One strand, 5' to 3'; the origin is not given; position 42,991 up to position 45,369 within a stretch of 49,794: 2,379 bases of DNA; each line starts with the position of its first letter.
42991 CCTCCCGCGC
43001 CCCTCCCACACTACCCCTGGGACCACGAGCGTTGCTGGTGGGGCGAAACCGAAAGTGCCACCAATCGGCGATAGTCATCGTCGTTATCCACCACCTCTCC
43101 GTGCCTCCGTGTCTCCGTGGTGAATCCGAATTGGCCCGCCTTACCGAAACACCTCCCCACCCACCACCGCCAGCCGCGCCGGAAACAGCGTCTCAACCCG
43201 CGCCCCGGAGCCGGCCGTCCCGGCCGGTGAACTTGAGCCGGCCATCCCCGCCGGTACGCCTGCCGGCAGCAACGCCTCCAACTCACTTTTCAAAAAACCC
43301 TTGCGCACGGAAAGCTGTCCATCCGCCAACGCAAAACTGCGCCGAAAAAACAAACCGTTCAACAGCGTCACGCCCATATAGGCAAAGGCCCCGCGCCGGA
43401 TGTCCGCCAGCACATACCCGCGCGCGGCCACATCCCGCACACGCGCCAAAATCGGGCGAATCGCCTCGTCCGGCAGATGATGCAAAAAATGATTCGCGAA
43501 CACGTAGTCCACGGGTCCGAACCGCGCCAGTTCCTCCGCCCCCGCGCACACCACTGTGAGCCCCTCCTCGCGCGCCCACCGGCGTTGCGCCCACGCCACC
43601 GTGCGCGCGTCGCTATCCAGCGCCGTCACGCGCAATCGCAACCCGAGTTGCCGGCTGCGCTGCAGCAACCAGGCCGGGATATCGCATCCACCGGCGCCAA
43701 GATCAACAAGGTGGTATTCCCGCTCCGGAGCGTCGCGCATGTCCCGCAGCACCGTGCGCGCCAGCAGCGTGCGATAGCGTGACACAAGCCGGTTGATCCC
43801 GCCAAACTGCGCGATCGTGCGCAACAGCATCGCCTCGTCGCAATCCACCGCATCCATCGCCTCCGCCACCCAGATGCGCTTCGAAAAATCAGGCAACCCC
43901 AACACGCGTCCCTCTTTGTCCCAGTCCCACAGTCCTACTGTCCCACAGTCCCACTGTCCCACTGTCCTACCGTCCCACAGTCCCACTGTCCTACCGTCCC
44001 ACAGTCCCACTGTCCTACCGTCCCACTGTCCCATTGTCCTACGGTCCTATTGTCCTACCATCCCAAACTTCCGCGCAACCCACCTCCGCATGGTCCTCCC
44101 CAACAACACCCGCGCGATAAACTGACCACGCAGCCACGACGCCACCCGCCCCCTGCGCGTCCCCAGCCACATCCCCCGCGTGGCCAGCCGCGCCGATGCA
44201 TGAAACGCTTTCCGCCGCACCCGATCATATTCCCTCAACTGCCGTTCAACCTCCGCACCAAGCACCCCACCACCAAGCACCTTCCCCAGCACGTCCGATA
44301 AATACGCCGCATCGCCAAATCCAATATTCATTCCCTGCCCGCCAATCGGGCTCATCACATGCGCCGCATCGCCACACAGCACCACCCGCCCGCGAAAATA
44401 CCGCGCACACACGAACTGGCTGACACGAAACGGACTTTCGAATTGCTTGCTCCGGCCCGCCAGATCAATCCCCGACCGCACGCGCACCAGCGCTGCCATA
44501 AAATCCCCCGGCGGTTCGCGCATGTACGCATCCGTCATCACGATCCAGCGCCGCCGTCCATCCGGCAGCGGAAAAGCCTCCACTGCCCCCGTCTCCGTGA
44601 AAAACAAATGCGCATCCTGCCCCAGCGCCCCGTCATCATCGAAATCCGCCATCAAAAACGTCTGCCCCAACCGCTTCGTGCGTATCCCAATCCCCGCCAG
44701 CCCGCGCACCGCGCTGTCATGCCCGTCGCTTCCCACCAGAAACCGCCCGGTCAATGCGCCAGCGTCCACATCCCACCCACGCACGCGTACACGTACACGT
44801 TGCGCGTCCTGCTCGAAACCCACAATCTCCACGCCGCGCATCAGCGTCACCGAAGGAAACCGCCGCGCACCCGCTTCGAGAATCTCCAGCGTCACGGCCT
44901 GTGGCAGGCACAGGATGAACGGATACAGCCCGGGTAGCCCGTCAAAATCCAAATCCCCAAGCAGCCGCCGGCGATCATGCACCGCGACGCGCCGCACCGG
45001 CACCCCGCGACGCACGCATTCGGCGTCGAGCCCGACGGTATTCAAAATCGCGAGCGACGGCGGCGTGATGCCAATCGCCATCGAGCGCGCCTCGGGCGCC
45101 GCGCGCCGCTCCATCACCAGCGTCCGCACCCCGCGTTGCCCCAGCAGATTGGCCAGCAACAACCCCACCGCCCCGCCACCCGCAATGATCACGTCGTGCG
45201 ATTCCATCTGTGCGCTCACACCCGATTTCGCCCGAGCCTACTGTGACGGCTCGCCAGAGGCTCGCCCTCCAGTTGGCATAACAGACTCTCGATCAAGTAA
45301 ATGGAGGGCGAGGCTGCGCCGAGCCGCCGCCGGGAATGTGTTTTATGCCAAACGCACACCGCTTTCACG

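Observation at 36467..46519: Hybrid lipid cluster: type III PKS-monooxygenase-methyltransferase joined to FAAL, ACP, AT-less KS, plant-type acyl-ACP thioesterase and two desaturases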

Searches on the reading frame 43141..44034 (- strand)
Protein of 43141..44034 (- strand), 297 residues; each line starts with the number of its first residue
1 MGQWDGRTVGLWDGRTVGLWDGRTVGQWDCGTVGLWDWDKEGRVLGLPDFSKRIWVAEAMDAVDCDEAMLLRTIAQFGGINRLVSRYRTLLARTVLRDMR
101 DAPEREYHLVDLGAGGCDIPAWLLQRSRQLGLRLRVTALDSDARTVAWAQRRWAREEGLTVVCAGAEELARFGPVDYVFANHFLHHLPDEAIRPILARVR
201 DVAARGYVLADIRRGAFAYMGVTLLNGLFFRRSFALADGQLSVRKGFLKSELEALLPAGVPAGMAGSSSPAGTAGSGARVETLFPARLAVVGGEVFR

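Call 4: search_protein_families(library=pfam, proteins=[window:43141-44034:-])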
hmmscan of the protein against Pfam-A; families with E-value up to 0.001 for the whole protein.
window:43141-44034:- (297 aa): 3 families
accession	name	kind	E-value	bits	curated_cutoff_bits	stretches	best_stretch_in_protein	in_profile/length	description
PF13649.12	Methyltransf_25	-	3.3e-09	37.7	27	1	110-205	2-95/97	Methyltransferase domain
PF08242.18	Methyltransf_12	-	2.5e-07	31.7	30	1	110-206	1-95/98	Methyltransferase domain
PF08241.18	Methyltransf_11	-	3.7e-07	31.1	21.2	1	110-202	1-86/95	Methyltransferase domain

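Call 21: search_protein_families(library=ncbifam, proteins=[window:43141-44034:-], max_evalue=0.00001)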
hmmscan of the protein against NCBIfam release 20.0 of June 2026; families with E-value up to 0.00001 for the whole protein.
window:43141-44034:- (297 aa): 1 family
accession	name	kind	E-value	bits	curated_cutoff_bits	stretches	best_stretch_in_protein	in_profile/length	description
NF004851.0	PRK06202.1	equivalog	5.1e-48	163.6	243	1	52-261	9-216/237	hypothetical protein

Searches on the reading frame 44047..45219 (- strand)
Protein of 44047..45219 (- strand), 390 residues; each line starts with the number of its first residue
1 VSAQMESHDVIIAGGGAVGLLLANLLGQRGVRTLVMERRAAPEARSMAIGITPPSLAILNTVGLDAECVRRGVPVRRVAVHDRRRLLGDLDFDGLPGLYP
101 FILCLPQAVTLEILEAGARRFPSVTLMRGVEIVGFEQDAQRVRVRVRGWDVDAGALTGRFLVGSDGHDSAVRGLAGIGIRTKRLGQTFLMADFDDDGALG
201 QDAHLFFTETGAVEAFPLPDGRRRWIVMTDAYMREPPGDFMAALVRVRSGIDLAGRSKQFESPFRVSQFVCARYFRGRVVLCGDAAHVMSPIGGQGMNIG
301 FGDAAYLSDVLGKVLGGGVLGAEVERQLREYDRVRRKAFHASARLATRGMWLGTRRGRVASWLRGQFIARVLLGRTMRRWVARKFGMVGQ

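Call 4: search_protein_families(library=pfam, proteins=[window:44047-45219:-])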
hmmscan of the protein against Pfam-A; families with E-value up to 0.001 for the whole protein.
window:44047-45219:- (390 aa): 2 families
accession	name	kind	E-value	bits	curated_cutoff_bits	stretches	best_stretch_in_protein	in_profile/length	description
PF01494.25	FAD_binding_3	-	8.9e-49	167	22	1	9-337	3-340/349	FAD binding domain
PF13450.12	NAD_binding_8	-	0.00086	20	21.9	0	12-41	1-30/68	NAD(P)-binding Rossmann-like domain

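Call 21: search_protein_families(library=ncbifam, proteins=[window:44047-45219:-], max_evalue=0.00001)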
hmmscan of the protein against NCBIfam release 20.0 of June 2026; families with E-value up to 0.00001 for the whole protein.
window:44047-45219:- (390 aa): 58 families (the best 25 are shown)
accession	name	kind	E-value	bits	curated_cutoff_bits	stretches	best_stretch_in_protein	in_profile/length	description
NF006092.0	PRK08244.1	equivalog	1.5e-45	155.8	644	1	8-335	3-326/494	monooxygenase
NF004831.0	PRK06183.1-5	equivalog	2.8e-43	148.2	546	1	4-381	5-381/568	bifunctional 3-(3-hydroxy-phenyl)propionate/3-hydroxycinnamic acid hydroxylase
TIGR01988.1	Ubi-OHases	subfamily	4.8e-41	140.9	224.65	1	9-341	1-341/387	ubiquinone biosynthesis hydroxylase, UbiH/UbiF/VisC/COQ6 family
NF004832.0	PRK06184.1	subfamily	3e-40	138.4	476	1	4-336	3-338/506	hypothetical protein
NF004829.0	PRK06183.1-3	subfamily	7.3e-38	130.6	390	1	3-348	4-355/520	bifunctional 3-(3-hydroxy-phenyl)propionate/3-hydroxycinnamic acid hydroxylase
NF033145.1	rif_monoox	equivalog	1.2e-36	126.6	800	1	9-335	2-323/472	rifampin monooxygenase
NF005303.0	PRK06834.1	subfamily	5.8e-34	117.5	625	1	5-317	1-305/488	hypothetical protein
NF004780.0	PRK06126.1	subfamily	6.2e-34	117.2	445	2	106-337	125-360/552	hypothetical protein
NF005691.0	PRK07494.1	equivalog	4e-32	111.3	459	1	3-337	4-337/404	UbiH/UbiF family hydroxylase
NF005612.0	PRK07364.1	equivalog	3.4e-30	104.9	487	1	4-337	15-353/415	FAD-dependent hydroxylase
NF006002.0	PRK08132.1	subfamily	3.7e-30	104.8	416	2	4-207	22-225/552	FAD-dependent oxidoreductase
NF005788.0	PRK07608.1-3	equivalog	2.3e-28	99.1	478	1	7-340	2-340/388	UbiH/UbiF family hydroxylase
NF004828.0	PRK06183.1-2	equivalog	4.4e-28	97.9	853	1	4-381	9-382/568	bifunctional 3-(3-hydroxy-phenyl)propionate/3-hydroxycinnamic acid hydroxylase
TIGR01984.1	UbiH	equivalog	1e-27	97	392.2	1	9-336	1-331/382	2-octaprenyl-6-methoxyphenyl hydroxylase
NF004834.1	PRK06185.1-3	subfamily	7.9e-27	94.1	500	2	4-180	4-181/420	FAD-dependent oxidoreductase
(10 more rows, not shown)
